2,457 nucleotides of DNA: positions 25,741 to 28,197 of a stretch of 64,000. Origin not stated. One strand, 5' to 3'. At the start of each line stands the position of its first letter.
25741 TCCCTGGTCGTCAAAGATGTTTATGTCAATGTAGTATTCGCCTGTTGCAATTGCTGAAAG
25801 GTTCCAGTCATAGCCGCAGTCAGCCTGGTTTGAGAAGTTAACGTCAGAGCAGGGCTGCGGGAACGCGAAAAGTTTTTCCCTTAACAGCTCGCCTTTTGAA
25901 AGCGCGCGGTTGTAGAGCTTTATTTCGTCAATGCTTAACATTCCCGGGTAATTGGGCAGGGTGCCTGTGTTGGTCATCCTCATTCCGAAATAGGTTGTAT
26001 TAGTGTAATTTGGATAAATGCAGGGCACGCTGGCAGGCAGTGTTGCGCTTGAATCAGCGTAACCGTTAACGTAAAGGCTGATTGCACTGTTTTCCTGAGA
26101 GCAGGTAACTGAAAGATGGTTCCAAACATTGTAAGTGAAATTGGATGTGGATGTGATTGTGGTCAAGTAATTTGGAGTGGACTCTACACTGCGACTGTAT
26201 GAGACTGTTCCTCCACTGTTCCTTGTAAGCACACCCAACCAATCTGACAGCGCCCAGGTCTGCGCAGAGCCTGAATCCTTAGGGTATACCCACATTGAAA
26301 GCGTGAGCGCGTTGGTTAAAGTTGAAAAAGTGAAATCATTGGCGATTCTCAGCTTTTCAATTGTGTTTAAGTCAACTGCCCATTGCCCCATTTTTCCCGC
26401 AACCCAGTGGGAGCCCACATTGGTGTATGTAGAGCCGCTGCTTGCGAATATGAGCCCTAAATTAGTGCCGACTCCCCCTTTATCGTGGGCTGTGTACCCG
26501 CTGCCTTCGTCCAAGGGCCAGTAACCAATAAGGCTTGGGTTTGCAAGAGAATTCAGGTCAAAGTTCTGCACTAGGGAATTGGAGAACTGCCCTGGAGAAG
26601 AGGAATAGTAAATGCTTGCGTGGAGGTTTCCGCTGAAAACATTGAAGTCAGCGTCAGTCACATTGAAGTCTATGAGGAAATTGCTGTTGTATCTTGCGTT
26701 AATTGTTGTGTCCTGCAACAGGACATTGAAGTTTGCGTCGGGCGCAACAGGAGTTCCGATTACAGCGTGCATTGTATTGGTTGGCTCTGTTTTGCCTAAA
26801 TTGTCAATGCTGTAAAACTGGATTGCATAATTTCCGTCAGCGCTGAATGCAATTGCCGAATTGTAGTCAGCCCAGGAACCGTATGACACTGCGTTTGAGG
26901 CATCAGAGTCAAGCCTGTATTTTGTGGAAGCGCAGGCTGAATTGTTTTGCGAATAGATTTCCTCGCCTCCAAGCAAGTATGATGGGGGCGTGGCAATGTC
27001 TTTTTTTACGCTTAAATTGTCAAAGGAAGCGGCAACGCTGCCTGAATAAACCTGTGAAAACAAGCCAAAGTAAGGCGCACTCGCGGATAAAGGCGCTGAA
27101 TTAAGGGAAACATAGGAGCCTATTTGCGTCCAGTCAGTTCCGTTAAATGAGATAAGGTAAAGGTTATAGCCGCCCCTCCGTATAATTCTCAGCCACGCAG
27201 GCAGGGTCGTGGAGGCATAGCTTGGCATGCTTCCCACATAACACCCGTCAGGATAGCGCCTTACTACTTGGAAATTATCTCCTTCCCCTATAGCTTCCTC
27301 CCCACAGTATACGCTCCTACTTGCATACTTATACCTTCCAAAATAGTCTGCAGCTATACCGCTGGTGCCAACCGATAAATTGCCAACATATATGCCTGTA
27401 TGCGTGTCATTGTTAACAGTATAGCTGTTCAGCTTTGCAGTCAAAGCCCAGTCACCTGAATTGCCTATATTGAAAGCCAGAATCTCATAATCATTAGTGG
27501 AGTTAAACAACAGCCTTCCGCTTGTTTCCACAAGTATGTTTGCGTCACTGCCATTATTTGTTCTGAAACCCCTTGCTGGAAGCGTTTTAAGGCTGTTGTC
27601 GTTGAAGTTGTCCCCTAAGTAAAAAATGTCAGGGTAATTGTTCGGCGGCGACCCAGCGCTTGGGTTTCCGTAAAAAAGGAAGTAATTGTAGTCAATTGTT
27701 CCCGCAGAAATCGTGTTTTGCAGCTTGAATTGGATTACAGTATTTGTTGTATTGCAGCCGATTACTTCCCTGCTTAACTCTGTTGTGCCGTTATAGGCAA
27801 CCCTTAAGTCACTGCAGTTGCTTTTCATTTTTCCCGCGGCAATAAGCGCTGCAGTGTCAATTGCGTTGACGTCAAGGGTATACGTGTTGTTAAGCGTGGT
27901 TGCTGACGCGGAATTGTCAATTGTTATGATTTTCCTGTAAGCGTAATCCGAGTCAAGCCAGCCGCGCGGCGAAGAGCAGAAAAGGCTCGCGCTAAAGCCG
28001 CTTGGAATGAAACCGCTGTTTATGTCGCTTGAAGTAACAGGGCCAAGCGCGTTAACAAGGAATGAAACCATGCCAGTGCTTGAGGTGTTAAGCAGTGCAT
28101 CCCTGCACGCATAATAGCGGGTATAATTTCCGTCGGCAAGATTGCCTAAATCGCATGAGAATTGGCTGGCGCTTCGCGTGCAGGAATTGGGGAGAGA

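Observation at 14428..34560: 20.1-kb single ORF encoding a 6,710-aa secreted mosaic surface protein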

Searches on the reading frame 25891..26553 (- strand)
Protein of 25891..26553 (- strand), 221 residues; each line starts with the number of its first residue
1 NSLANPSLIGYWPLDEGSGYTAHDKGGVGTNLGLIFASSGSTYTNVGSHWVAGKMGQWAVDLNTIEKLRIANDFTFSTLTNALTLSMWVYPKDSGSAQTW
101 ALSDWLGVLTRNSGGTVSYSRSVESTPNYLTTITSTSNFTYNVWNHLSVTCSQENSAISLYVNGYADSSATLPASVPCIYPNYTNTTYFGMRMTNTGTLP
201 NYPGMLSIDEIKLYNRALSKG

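Call 95: search_protein_families(library=pfam, proteins=[window:25891-26553:-], max_evalue=10)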
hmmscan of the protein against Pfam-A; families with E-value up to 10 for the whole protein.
window:25891-26553:- (221 aa): 2 families
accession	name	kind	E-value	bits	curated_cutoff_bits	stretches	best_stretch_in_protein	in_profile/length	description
PF13385.13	Laminin_G_3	-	6.8e-16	59.2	27.6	1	74-220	12-147/151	Concanavalin A-like lectin/glucanases superfamily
PF02973.23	Sialidase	-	0.028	14.4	26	1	142-219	103-177/189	Sialidase, N-terminal domain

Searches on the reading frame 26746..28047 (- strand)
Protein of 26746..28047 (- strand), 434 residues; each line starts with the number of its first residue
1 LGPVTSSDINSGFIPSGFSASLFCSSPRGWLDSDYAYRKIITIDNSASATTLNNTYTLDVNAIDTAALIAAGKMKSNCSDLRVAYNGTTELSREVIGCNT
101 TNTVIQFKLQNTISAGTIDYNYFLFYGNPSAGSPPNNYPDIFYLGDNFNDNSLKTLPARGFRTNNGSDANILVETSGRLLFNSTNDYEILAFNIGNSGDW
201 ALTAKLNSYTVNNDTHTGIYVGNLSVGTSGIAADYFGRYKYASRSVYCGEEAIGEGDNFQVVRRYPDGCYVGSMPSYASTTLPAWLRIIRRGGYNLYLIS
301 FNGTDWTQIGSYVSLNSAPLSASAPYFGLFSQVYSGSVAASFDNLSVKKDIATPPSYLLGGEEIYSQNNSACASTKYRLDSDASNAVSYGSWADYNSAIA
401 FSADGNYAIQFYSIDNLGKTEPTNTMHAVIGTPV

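Call 41: search_protein_families(library=pfam, proteins=[window:26746-28047:-], max_evalue=1)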
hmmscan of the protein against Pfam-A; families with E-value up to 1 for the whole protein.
window:26746-28047:- (434 aa): 0 families

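Call 67: search_solved_structures(query=window:26746-28047:-, max_evalue=1, show_alignments=1)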
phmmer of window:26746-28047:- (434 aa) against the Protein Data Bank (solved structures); distinct sequences matched with E-value up to 1: 0.
